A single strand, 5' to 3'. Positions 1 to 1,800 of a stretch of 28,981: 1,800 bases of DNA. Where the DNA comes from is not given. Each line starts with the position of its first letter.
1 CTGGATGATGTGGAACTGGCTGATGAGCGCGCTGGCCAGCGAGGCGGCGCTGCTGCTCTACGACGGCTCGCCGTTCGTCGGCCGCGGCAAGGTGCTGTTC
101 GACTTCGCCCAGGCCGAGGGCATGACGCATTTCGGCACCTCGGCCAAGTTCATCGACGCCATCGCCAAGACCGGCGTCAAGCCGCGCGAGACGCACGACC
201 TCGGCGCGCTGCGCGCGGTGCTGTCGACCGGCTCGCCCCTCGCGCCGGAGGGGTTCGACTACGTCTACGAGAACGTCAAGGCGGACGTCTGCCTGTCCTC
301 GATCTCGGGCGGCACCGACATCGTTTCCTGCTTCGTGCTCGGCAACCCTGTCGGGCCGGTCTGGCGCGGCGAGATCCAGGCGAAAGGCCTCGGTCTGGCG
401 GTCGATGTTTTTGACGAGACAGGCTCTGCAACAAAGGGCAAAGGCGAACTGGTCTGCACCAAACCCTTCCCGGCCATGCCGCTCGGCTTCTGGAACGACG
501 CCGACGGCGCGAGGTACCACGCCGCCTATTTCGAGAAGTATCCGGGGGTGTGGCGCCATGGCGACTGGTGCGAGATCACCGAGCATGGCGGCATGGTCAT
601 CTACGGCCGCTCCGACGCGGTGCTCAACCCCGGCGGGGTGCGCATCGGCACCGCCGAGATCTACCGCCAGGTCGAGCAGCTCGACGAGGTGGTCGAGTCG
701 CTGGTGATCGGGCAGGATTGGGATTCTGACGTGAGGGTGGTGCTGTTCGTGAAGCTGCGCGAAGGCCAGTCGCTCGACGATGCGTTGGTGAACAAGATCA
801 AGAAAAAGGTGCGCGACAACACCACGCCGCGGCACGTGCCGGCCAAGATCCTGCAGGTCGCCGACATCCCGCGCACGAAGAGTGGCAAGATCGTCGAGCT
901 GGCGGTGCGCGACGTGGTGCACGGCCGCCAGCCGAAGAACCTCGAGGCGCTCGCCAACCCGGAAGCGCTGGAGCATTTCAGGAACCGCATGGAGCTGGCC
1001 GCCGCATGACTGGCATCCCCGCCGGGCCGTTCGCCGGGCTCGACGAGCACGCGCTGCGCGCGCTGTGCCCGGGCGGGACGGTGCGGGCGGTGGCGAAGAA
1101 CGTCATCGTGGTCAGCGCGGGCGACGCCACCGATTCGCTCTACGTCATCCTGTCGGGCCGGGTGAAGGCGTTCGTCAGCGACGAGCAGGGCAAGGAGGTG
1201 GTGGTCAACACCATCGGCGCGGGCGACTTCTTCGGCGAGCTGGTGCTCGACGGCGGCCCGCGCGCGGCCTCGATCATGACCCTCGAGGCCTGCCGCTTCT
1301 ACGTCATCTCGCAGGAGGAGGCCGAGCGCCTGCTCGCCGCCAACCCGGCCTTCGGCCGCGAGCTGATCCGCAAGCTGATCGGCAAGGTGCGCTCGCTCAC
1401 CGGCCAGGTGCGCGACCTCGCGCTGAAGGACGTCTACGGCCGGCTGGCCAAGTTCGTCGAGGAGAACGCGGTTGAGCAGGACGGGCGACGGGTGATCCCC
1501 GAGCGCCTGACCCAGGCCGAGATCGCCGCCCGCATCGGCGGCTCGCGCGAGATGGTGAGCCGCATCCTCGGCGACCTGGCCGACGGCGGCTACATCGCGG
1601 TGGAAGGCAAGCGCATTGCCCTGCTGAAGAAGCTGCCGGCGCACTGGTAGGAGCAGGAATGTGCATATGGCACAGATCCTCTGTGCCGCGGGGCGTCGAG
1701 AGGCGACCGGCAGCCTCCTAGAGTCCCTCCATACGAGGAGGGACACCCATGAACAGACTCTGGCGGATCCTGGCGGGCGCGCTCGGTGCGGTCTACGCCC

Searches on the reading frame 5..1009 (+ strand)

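Call 9: search_protein_families(library=pfam, proteins=[window:5-1009:+], max_evalue=0.001)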
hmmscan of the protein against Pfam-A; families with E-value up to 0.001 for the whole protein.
window:5-1009:+ (334 aa): 2 families
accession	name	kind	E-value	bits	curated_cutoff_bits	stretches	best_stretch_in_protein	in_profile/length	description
PF13193.12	AMP-binding_C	-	3.4e-07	31.5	24.5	1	226-295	9-76/76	AMP-binding enzyme C-terminal domain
PF00501.34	AMP-binding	-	2.2e-05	23.9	29.9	1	4-112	222-330/384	AMP-binding enzyme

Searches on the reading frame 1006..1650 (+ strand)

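Call 9: search_protein_families(library=pfam, proteins=[window:1006-1650:+], max_evalue=0.001)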
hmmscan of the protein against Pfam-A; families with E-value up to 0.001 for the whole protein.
window:1006-1650:+ (214 aa): 4 families
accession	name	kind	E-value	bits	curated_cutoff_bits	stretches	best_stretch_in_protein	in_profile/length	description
PF00027.35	cNMP_binding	-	1.1e-21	77.1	27.5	1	27-113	2-89/89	Cyclic nucleotide-binding domain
PF13545.12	HTH_Crp_2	-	1.2e-10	41.6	27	1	146-207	2-62/70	Crp-like helix-turn-helix domain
PF00325.26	Crp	-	2.2e-05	24.5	21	1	167-194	2-29/32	Bacterial regulatory proteins, crp family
PF12802.13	MarR_2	-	0.00026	21.5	27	1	165-200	18-53/61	MarR family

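Call 56: search_protein_families(library=padloc, proteins=[window:1006-1650:+], max_evalue=0.01)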
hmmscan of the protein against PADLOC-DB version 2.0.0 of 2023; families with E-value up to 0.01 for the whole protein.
window:1006-1650:+ (214 aa): 5 families
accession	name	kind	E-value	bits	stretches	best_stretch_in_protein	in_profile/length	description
PDLC02371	PycTIR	-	6.8e-09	33.5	1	13-128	26-138/288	-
PDLC00731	Effector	-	2.9e-08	31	1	16-129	32-142/306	TIR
PDLC00732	Effector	-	1e-05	22.7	1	18-125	30-134/301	TIR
PDLC00734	PycC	-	0.00057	17.1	1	16-112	25-122/374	Pycsar cyclase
PDLC01857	CARF3--CARF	-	0.0025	15.5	0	167-203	143-179/201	-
